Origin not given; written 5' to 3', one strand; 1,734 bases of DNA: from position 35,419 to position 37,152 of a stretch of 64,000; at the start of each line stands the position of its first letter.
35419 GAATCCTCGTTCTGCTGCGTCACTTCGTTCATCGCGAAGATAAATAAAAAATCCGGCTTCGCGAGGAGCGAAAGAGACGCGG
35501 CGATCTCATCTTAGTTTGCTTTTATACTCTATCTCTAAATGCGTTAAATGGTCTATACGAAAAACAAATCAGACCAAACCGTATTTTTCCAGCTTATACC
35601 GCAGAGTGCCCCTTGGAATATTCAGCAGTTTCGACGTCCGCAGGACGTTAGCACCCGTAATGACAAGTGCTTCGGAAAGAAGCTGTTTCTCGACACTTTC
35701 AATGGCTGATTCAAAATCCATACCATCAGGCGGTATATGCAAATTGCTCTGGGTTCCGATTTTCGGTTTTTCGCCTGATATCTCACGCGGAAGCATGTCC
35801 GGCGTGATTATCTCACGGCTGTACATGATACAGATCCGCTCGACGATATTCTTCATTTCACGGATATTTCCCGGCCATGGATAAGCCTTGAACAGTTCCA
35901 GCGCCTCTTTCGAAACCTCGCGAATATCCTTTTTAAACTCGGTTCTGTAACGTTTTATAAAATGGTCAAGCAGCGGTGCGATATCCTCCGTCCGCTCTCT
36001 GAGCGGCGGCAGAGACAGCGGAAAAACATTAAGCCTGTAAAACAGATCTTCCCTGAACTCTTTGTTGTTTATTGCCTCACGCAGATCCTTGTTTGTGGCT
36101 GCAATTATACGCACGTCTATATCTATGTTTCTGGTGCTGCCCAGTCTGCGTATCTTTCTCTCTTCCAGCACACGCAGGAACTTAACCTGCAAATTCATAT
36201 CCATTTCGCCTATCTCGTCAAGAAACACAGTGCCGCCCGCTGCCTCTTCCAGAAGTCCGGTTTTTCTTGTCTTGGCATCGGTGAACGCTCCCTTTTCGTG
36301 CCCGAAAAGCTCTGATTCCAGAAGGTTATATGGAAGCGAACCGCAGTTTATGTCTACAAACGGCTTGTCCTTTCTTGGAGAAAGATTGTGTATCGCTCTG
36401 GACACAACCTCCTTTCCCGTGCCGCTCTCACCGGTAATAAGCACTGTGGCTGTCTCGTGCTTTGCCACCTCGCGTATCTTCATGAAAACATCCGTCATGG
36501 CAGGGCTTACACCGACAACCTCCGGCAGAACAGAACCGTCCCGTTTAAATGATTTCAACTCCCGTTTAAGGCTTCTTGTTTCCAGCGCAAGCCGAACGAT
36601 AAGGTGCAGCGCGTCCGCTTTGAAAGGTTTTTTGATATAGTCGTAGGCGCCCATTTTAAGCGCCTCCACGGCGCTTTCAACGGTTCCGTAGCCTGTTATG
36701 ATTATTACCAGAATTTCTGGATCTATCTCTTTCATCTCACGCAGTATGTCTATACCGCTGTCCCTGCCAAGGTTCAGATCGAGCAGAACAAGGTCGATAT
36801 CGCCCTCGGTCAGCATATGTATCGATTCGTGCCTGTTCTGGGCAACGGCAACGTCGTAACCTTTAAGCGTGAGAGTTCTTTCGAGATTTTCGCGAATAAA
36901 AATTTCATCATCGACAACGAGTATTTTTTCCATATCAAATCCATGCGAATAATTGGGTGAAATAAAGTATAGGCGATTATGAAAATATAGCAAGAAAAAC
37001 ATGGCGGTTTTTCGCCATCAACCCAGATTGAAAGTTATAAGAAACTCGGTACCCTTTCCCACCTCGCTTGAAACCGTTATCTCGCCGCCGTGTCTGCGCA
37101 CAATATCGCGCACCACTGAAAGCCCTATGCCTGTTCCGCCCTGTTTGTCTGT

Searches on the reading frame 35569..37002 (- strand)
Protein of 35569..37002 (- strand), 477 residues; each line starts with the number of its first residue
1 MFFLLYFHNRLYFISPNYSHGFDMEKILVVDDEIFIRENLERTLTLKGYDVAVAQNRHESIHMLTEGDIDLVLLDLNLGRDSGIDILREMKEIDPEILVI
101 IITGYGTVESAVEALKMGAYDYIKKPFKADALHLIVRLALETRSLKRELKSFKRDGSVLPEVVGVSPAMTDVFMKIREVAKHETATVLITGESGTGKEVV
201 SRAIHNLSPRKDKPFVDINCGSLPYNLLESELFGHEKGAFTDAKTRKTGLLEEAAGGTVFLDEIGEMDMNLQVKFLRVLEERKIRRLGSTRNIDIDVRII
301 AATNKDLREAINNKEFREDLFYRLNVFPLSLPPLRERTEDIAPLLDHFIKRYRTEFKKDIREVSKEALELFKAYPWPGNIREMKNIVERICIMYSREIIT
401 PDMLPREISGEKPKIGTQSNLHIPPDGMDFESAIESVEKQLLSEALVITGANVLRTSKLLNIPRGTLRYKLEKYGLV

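Call 5: search_protein_families(library=pfam, proteins=[window:35569-37002:-])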
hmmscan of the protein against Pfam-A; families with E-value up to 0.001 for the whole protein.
window:35569-37002:- (477 aa): 8 families
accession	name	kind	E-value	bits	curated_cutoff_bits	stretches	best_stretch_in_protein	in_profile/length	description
PF00158.32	Sigma54_activat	-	5.5e-71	238.1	20.2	1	163-329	2-167/168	Sigma-54 interaction domain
PF00072.30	Response_reg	-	7.2e-29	100.6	30.2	1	27-136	1-110/111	Response regulator receiver domain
PF25601.1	AAA_lid_14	-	2e-27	95.2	27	1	335-415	1-81/87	AAA+ ATPase lid domain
PF14532.12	Sigma54_activ_2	-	6.2e-20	72.3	25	1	163-334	1-138/138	Sigma-54 interaction domain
PF02954.25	HTH_8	-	3.8e-08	33.4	22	1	434-474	2-42/42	Bacterial regulatory protein, Fis family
PF07728.20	AAA_5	-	4.8e-06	27.1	22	1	187-305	2-123/139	AAA domain (dynein-related subfamily)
PF07724.20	AAA_2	-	6.2e-05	23.5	27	1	184-316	3-136/166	AAA domain (Cdc48 subfamily)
PF07726.17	AAA_3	-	0.00032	21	27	0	187-304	2-111/131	ATPase family associated with various cellular activities (AAA)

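Call 10: find_related_loci(query=window:35569-37002:-, collection=genome_contigs, flank=6000)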
Query window:35569-37002:- (477 aa) in genome_contigs; peptide patterns used: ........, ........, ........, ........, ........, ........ (x = any residue, [..] = any of these).
503 stretches matched a pattern; 434 encode a relative of the query (tblastn E <= 1e-3); the best 80 are kept; 80 distinct loci.
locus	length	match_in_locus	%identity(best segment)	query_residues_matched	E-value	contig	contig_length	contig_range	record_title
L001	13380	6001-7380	94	18-477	0e+0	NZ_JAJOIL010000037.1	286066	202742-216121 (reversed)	MAG: Seleniivibrio sp. isolate S2C1195 S2CNODE_1_length_286066_cov_8.265123, whole genome shotgun sequence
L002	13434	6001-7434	92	1-477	0e+0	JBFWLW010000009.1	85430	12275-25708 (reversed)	MAG: Deferribacterales bacterium isolate CA_2019_NHSR_75 NODE_762_length_85430_cov_85.501788_NHSR, whole genome shotgun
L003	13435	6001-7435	98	1-477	0e+0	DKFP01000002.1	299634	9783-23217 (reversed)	MAG TPA_asm: Deferribacteraceae bacterium UBA6793 UBA6793_contig_22, whole genome shotgun sequence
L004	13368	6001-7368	68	24-476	0e+0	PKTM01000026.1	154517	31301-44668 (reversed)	MAG: Denitrovibrio sp. isolate BM701 sc_769, whole genome shotgun sequence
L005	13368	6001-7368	66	24-476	0e+0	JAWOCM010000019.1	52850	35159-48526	MAG: Desulfuromonadales bacterium isolate BLK5-1.bin.251 k191_1576536, whole genome shotgun sequence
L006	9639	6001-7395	65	15-476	0e+0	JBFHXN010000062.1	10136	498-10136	MAG: Desulfuromonadales bacterium isolate Mix_sand09.2021.07.Z.58 k141_478901_length_10136_cov_13.1016, whole genome sho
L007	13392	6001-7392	66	19-477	0e+0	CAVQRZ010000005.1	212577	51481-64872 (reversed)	MAG: uncultured delta proteobacterium isolate MFD09779.bin.2.233 genome assembly, contig: contig_16339, whole genome sho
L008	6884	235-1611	67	24-477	0e+0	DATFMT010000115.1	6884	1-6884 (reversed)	MAG TPA_asm: Geothermobacteraceae bacterium isolate SMAG_U9232 k141_338914, whole genome shotgun sequence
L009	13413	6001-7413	65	12-477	0e+0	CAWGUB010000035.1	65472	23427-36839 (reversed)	MAG: uncultured delta proteobacterium isolate MFD09779.bin.1.220 genome assembly, contig: contig_91582, whole genome sho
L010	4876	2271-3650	68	21-477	0e+0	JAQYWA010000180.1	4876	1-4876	MAG: Desulfuromonas sp. isolate Pyr_d60_bin28 Pyr_d60_bin.28.orig_d60_contig-145_11459, whole genome shotgun sequence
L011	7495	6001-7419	64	1-477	0e+0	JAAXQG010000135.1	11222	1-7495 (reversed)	MAG: Desulfuromonadales bacterium isolate MAG-BB-08 scaffold_475, whole genome shotgun sequence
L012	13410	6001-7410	64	6-476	0e+0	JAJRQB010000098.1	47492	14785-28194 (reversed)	MAG: Deltaproteobacteria bacterium isolate Dive100_bin10.31 k141_460499, whole genome shotgun sequence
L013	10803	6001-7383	65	21-476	0e+0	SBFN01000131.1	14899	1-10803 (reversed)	MAG: Deltaproteobacteria bacterium isolate M0040 scaffold_1625_1, whole genome shotgun sequence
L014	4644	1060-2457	64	16-476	0e+0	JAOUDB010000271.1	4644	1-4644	MAG: Desulfuromonadales bacterium isolate 24_Oct_SF_Bin9 24_Oct_SF_Bin9_scaffold_6589_c1, whole genome shotgun sequence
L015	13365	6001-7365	65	23-474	0e+0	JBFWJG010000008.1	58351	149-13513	MAG: Deferribacterales bacterium isolate CA_2019_NHSR_13 NODE_1354_length_58351_cov_5.287734_NHSR, whole genome shotgun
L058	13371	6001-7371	57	24-476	7e-171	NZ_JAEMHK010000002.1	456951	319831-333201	Geomonas propionica strain Red259 NODE_2_length_456951_cov_198.770387, whole genome shotgun sequence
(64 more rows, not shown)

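Call 24: find_homologous_proteins(query=window:35569-37002:-, max_evalue=1e-100)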
Query window:35569-37002:- (477 aa): 4212 proteins with E <= 1e-100 among 8000 candidates; the best 120 are listed.
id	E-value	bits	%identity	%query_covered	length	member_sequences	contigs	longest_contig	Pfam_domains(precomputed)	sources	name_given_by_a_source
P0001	5.2e-281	950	96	95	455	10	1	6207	PF00158.33,PF25601.2,PF02954.26,PF14532.13,PF07728.21,PF00072.31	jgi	jgi:DNA-binding NtrC family response regulator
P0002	1.2e-276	936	94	95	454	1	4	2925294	PF00158.33,PF25601.2,PF02954.26,PF14532.13,PF07728.21,PF00072.31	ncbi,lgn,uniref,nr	ncbi:sigma-54-dependent transcriptional regulator [Seleniivibrio woodruffii]|uniref:Two component Fi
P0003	8.3e-228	775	74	100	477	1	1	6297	PF00158.33,PF25601.2,PF02954.26,PF14532.13,PF07728.21,PF00072.31,PF01078.28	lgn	-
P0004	2.0e-227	773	74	100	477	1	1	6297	PF00158.33,PF25601.2,PF02954.26,PF14532.13,PF07728.21,PF00072.31,PF01078.28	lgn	-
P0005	1.7e-225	767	77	95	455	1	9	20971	PF00158.33,PF25601.2,PF02954.26,PF14532.13,PF07728.21,PF00072.31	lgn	-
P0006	1.4e-224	764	77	95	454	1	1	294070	PF00158.33,PF07724.21,PF25601.2,PF02954.26,PF14532.13,PF07728.21,PF00072.31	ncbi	ncbi:MAG: sigma-54-dependent transcriptional regulator [Deferribacterales bacterium]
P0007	2.3e-224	763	76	95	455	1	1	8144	PF00158.33,PF25601.2,PF02954.26,PF14532.13,PF07728.21,PF00072.31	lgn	-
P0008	1.3e-222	758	76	95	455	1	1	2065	PF00158.33,PF07724.21,PF25601.2,PF02954.26,PF14532.13,PF07728.21,PF00072.31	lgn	-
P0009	2.5e-222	757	76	95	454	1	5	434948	PF00158.33,PF25601.2,PF02954.26,PF14532.13,PF07728.21,PF00072.31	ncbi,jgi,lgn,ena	-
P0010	4.0e-221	753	76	95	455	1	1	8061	PF00158.33,PF07724.21,PF25601.2,PF02954.26,PF14532.13,PF07728.21,PF00072.31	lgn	-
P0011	5.8e-215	732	74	95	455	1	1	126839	PF00158.33,PF25601.2,PF02954.26,PF14532.13,PF07728.21,PF00072.31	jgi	-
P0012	1.9e-214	731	74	95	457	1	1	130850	PF00158.33,PF25601.2,PF02954.26,PF14532.13,PF07728.21,PF00072.31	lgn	-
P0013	1.1e-212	725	73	95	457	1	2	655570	PF00158.33,PF25601.2,PF02954.26,PF14532.13,PF07728.21,PF00072.31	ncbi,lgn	ncbi:MAG: sigma-54-dependent transcriptional regulator [Deferribacterales bacterium]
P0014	2.1e-212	724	73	95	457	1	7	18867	PF00158.33,PF25601.2,PF02954.26,PF14532.13,PF07728.21,PF00072.31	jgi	jgi:DNA-binding NtrC family response regulator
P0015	6.2e-212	722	73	95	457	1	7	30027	PF00158.33,PF25601.2,PF02954.26,PF14532.13,PF07728.21,PF00072.31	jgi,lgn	jgi:DNA-binding NtrC family response regulator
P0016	2.2e-209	714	72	95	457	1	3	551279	PF00158.33,PF25601.2,PF02954.26,PF14532.13,PF07728.21,PF00072.31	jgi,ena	-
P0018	1.3e-205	702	70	95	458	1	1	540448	PF00158.33,PF25601.2,PF02954.26,PF14532.13,PF07728.21,PF00072.31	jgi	-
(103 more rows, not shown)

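Call 25: find_encoding_contigs(protein=P0006, flank=5000, max_places=1)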
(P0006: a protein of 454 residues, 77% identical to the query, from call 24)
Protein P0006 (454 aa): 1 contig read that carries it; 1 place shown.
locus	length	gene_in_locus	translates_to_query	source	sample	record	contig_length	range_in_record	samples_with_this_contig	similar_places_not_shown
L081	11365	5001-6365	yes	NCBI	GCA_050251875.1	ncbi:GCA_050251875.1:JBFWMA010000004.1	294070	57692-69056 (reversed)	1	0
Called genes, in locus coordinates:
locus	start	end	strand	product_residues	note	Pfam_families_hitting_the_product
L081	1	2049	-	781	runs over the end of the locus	PF08448:PAS_4 (faint), PF00989:PAS (weak), PF13188:PAS_8 (weak), PF13426:PAS_9, PF02518:HATPase_c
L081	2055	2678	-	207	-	-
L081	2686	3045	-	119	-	PF00072:Response_reg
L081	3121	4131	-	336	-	PF01073:3Beta_HSD, PF01370:Epimerase, PF02719:Polysacc_synt_2, PF04321:RmlD_sub_bind, PF05368:NmrA (weak), PF07993:NAD_binding_4, PF13460:NAD_binding_10, PF16363:GDP_Man_Dehyd, +1 more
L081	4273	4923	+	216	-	PF00512:HisKA, PF02518:HATPase_c, PF13589:HATPase_c_3 (faint)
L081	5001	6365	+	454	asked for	PF00072:Response_reg, PF00158:Sigma54_activat, PF14532:Sigma54_activ_2, PF07724:AAA_2 (faint), PF07728:AAA_5 (weak), PF25601:AAA_lid_14, PF02954:HTH_8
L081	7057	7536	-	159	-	PF01750:HycI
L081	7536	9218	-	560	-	PF27537:HoxH (weak), PF00374:NiFeSe_Hases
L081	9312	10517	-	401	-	PF03916:NrfD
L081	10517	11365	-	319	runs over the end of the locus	PF13187:Fer4_9 (faint), PF13237:Fer4_10 (faint), PF12838:Fer4_7 (weak), PF13247:Fer4_11, PF12838:Fer4_7 (weak), PF00037:Fer4 (weak), PF12797:Fer4_2 (weak), PF12837:Fer4_6 (weak)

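Call 26: find_encoding_contigs(protein=P0009, flank=5000, max_places=1)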
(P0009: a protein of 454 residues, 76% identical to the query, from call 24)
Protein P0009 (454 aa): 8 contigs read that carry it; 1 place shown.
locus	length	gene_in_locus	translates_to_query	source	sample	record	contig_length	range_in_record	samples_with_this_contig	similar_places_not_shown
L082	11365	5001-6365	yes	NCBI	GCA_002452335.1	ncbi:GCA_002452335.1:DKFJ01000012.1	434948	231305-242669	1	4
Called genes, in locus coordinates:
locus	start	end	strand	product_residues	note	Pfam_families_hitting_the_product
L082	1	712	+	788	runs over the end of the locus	PF13675:PilJ, PF00512:HisKA, PF02518:HATPase_c, PF00072:Response_reg, PF01627:Hpt (weak)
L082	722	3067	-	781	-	PF08447:PAS_3 (faint), PF08448:PAS_4 (faint), PF24990:PAS_13 (faint), PF00989:PAS (weak), PF13188:PAS_8 (weak), PF13426:PAS_9, PF02518:HATPase_c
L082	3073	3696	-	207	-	-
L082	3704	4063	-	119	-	PF00072:Response_reg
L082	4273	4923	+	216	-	PF00512:HisKA (weak), PF02518:HATPase_c, PF14501:HATPase_c_5 (weak)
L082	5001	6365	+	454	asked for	PF00072:Response_reg, PF00158:Sigma54_activat, PF14532:Sigma54_activ_2, PF07728:AAA_5 (weak), PF25601:AAA_lid_14, PF02954:HTH_8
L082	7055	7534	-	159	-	PF01750:HycI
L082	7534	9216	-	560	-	PF27537:HoxH (weak), PF00374:NiFeSe_Hases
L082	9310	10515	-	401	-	PF03916:NrfD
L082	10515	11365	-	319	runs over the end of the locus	PF13187:Fer4_9 (faint), PF13237:Fer4_10 (faint), PF12838:Fer4_7 (weak), PF13247:Fer4_11, PF12838:Fer4_7 (weak), PF00037:Fer4 (weak), PF12797:Fer4_2 (weak), PF12837:Fer4_6 (weak)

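Call 27: find_encoding_contigs(protein=P0013, flank=5000, max_places=1)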
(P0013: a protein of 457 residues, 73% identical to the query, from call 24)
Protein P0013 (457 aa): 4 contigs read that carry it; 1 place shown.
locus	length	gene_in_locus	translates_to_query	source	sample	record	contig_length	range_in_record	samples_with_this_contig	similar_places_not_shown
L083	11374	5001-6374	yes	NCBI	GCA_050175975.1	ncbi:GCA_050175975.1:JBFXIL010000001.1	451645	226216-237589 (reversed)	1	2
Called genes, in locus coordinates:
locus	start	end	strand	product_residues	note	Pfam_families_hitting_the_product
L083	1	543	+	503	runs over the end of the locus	PF00005:ABC_tran, PF13304:AAA_21 (faint), PF00005:ABC_tran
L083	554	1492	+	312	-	PF02653:BPD_transp_2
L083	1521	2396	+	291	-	PF00532:Peripla_BP_1, PF13407:Peripla_BP_4, PF13458:Peripla_BP_6, PF13377:Peripla_BP_3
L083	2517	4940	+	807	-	PF02743:dCache_1, PF00672:HAMP, PF00512:HisKA, PF02518:HATPase_c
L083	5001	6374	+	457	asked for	PF00072:Response_reg, PF00158:Sigma54_activat, PF14532:Sigma54_activ_2, PF07728:AAA_5 (weak), PF25601:AAA_lid_14, PF02954:HTH_8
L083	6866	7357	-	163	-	PF01750:HycI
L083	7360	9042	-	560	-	PF27537:HoxH (weak), PF00374:NiFeSe_Hases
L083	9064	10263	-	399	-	PF03916:NrfD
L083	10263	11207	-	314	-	PF13187:Fer4_9 (faint), PF13237:Fer4_10 (faint), PF13247:Fer4_11, PF14697:Fer4_21 (weak), PF12838:Fer4_7, PF00037:Fer4 (weak), PF12797:Fer4_2, PF12837:Fer4_6 (weak)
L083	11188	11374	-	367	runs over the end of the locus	PF01058:Oxidored_q6, PF14720:NiFe_hyd_SSU_C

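Call 28: find_encoding_contigs(protein=P0016, flank=5000, max_places=1)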
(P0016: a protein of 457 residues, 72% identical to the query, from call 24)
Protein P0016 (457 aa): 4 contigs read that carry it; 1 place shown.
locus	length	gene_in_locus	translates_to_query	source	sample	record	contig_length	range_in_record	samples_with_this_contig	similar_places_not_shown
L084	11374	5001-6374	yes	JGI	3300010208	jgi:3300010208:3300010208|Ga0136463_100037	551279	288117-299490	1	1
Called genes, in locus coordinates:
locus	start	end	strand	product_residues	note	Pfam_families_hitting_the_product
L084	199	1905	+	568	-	PF01262:AlaDh_PNT_C, PF01494:FAD_binding_3 (weak), PF00890:FAD_binding_2, PF01134:GIDA (weak), PF01266:DAO, PF03486:HI0933_like (weak), PF07992:Pyr_redox_2, PF12831:FAD_oxidored, +2 more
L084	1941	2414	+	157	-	PF14522:Cytochrome_C7 (faint), PF14537:Cytochrom_c3_2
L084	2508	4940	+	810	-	PF02743:dCache_1, PF00672:HAMP, PF00512:HisKA, PF02518:HATPase_c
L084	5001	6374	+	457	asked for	PF00072:Response_reg, PF00158:Sigma54_activat, PF14532:Sigma54_activ_2, PF07728:AAA_5 (weak), PF25601:AAA_lid_14, PF02954:HTH_8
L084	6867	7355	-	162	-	PF01750:HycI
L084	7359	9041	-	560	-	PF27537:HoxH (weak), PF00374:NiFeSe_Hases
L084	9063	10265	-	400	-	PF03916:NrfD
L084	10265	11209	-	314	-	PF13187:Fer4_9 (faint), PF13237:Fer4_10 (faint), PF13247:Fer4_11, PF14697:Fer4_21 (weak), PF12838:Fer4_7 (weak), PF00037:Fer4 (weak), PF12797:Fer4_2, PF12837:Fer4_6 (weak)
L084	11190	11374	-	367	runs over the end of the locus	PF01058:Oxidored_q6, PF14720:NiFe_hyd_SSU_C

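Call 32: find_encoding_contigs(protein=P0018, flank=5000, max_places=1)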
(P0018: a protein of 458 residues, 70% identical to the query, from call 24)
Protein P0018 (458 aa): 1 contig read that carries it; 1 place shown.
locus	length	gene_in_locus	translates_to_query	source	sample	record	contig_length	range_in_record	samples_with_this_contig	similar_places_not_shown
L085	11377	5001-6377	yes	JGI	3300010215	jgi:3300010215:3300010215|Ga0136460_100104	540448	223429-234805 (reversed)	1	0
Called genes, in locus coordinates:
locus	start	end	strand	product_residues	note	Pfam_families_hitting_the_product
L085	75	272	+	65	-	-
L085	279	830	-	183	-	PF03929:PepSY_TM (faint), PF16357:PepSY_TM_like_2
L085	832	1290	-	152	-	PF16267:DUF4920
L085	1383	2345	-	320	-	PF01544:CorA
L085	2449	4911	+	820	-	PF02743:dCache_1, PF00672:HAMP, PF00512:HisKA, PF02518:HATPase_c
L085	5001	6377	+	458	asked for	PF00072:Response_reg, PF00158:Sigma54_activat, PF14532:Sigma54_activ_2, PF07728:AAA_5, PF25601:AAA_lid_14, PF02954:HTH_8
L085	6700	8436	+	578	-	PF00939:Na_sulph_symp, PF03600:CitMHS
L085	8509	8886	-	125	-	PF00903:Glyoxalase, PF13669:Glyoxalase_4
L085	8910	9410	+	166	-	PF08534:Redoxin, PF00578:AhpC-TSA (weak), PF13098:Thioredoxin_2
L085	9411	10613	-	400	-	PF17785:PUA_3, PF10672:Methyltrans_SAM, PF03602:Cons_hypoth95 (weak)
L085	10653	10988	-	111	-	-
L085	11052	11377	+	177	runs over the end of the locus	PF12724:Flavodoxin_5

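Call 33: find_encoding_contigs(protein=P0011, flank=5000, max_places=1)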
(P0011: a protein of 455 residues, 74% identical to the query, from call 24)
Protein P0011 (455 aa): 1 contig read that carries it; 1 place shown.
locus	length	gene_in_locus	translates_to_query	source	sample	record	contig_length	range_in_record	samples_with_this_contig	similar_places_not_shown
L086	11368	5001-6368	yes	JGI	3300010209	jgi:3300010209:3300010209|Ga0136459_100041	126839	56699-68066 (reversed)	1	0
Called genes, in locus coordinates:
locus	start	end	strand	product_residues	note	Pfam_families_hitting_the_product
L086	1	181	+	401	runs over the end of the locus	-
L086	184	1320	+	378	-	PF02985:HEAT (faint), PF13646:HEAT_2 (weak)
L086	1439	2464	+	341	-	PF00669:Flagellin_N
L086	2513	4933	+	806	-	PF02743:dCache_1, PF00672:HAMP, PF00512:HisKA, PF02518:HATPase_c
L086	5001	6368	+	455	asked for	PF00072:Response_reg, PF00158:Sigma54_activat, PF14532:Sigma54_activ_2, PF07728:AAA_5 (weak), PF25601:AAA_lid_14, PF02954:HTH_8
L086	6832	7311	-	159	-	PF01750:HycI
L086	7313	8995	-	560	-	PF27537:HoxH (weak), PF00374:NiFeSe_Hases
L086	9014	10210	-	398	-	PF03916:NrfD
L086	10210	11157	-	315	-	PF13187:Fer4_9 (faint), PF13237:Fer4_10 (faint), PF12838:Fer4_7 (weak), PF13247:Fer4_11, PF00037:Fer4 (weak), PF12797:Fer4_2 (weak), PF12837:Fer4_6 (weak)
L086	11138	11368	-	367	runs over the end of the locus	PF01058:Oxidored_q6, PF14720:NiFe_hyd_SSU_C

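Call 34: find_encoding_contigs(protein=P0003, flank=5000, max_places=1)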
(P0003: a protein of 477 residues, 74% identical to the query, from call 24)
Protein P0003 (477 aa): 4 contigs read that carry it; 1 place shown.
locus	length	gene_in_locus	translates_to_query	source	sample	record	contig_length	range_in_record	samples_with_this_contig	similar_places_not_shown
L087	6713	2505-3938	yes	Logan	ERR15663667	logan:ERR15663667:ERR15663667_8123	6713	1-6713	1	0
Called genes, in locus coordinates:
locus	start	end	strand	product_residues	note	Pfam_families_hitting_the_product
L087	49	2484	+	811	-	PF02743:dCache_1, PF00672:HAMP, PF00512:HisKA, PF02518:HATPase_c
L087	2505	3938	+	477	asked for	PF00072:Response_reg, PF00158:Sigma54_activat, PF01078:Mg_chelatase (faint), PF14532:Sigma54_activ_2, PF07728:AAA_5 (weak), PF25601:AAA_lid_14, PF02954:HTH_8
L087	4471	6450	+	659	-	PF00672:HAMP, PF02518:HATPase_c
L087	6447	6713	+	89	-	?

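Call 35: find_encoding_contigs(protein=P0005, flank=5000, max_places=1)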
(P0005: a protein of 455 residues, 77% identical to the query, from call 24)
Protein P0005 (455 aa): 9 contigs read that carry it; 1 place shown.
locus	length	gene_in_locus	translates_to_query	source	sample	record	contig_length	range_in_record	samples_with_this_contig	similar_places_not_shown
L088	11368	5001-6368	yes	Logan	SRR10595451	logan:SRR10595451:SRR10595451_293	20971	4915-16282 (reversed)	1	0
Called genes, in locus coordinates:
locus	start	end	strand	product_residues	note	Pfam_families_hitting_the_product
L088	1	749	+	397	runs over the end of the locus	PF07690:MFS_1, PF00083:Sugar_tr, PF05977:MFS_3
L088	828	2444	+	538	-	PF00672:HAMP (weak), PF00015:MCPsignal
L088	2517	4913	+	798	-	PF02743:dCache_1, PF00672:HAMP, PF13188:PAS_8 (faint), PF00512:HisKA, PF02518:HATPase_c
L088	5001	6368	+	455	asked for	PF00072:Response_reg, PF07728:AAA_5 (faint), PF00158:Sigma54_activat, PF14532:Sigma54_activ_2, PF25601:AAA_lid_14, PF02954:HTH_8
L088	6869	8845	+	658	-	PF00672:HAMP, PF02518:HATPase_c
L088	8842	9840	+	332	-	PF12974:Phosphonate-bd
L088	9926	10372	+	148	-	PF00578:AhpC-TSA, PF08534:Redoxin, PF13098:Thioredoxin_2, PF13905:Thioredoxin_8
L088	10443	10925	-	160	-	PF01750:HycI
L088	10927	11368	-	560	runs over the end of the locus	PF27537:HoxH (weak), PF00374:NiFeSe_Hases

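Call 48: find_encoding_contigs(protein=P0012, flank=4000, max_places=1)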
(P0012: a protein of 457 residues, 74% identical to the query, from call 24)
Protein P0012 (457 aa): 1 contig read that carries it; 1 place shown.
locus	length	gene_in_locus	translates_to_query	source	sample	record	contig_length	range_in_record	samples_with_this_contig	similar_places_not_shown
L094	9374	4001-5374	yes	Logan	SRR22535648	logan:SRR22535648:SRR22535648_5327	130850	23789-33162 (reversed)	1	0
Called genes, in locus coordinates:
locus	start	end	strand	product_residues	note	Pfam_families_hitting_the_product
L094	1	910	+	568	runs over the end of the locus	PF10518:TAT_signal (weak), PF01262:AlaDh_PNT_C (weak), PF00890:FAD_binding_2, PF01266:DAO, PF03486:HI0933_like (weak), PF07992:Pyr_redox_2, PF12831:FAD_oxidored, PF13450:NAD_binding_8 (weak), +2 more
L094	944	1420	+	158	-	PF14537:Cytochrom_c3_2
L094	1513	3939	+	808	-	PF02743:dCache_1, PF00672:HAMP, PF00512:HisKA, PF02518:HATPase_c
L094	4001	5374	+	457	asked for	PF00072:Response_reg, PF00158:Sigma54_activat, PF14532:Sigma54_activ_2, PF07728:AAA_5 (weak), PF25601:AAA_lid_14, PF02954:HTH_8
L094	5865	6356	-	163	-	PF01750:HycI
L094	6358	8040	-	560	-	PF27537:HoxH (weak), PF00374:NiFeSe_Hases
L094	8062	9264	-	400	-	PF03916:NrfD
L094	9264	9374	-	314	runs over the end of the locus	PF13187:Fer4_9 (faint), PF13237:Fer4_10 (faint), PF13247:Fer4_11, PF14697:Fer4_21 (weak), PF12838:Fer4_7 (weak), PF00037:Fer4 (weak), PF12797:Fer4_2, PF12837:Fer4_6 (weak)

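Call 49: find_encoding_contigs(protein=P0015, flank=4000, max_places=1)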
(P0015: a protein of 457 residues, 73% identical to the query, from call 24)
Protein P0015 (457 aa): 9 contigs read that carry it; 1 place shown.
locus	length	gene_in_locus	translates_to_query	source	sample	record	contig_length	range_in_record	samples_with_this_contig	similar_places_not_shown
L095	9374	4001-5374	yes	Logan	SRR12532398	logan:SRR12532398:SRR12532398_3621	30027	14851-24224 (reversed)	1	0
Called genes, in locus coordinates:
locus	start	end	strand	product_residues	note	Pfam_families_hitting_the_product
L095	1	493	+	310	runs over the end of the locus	PF02653:BPD_transp_2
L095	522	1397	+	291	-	PF00532:Peripla_BP_1, PF13407:Peripla_BP_4, PF13458:Peripla_BP_6, PF13377:Peripla_BP_3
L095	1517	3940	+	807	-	PF02743:dCache_1, PF00672:HAMP, PF00512:HisKA, PF02518:HATPase_c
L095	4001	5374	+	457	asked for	PF00072:Response_reg, PF00158:Sigma54_activat, PF14532:Sigma54_activ_2, PF07728:AAA_5 (weak), PF25601:AAA_lid_14, PF02954:HTH_8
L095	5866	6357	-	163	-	PF01750:HycI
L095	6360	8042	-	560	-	PF27537:HoxH (weak), PF00374:NiFeSe_Hases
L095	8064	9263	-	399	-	PF03916:NrfD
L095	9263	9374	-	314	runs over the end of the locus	PF13187:Fer4_9 (faint), PF13237:Fer4_10 (faint), PF13247:Fer4_11, PF14697:Fer4_21 (weak), PF12838:Fer4_7, PF00037:Fer4 (weak), PF12797:Fer4_2, PF12837:Fer4_6 (weak)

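Call 50: find_encoding_contigs(protein=P0007, flank=4000, max_places=1)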
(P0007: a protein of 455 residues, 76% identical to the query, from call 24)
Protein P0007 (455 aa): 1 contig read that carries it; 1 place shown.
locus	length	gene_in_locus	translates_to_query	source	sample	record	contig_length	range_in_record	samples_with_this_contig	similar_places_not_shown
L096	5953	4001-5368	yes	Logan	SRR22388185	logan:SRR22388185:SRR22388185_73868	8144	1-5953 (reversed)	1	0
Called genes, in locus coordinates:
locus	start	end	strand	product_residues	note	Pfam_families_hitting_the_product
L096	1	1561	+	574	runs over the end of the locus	PF02743:dCache_1, PF22309:HK-GC-Chemotax_sensor, PF08269:dCache_2 (faint), PF02518:HATPase_c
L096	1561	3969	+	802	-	PF00672:HAMP, PF00512:HisKA, PF02518:HATPase_c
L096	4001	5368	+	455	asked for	PF00072:Response_reg, PF00158:Sigma54_activat, PF14532:Sigma54_activ_2, PF07728:AAA_5 (weak), PF25601:AAA_lid_14, PF02954:HTH_8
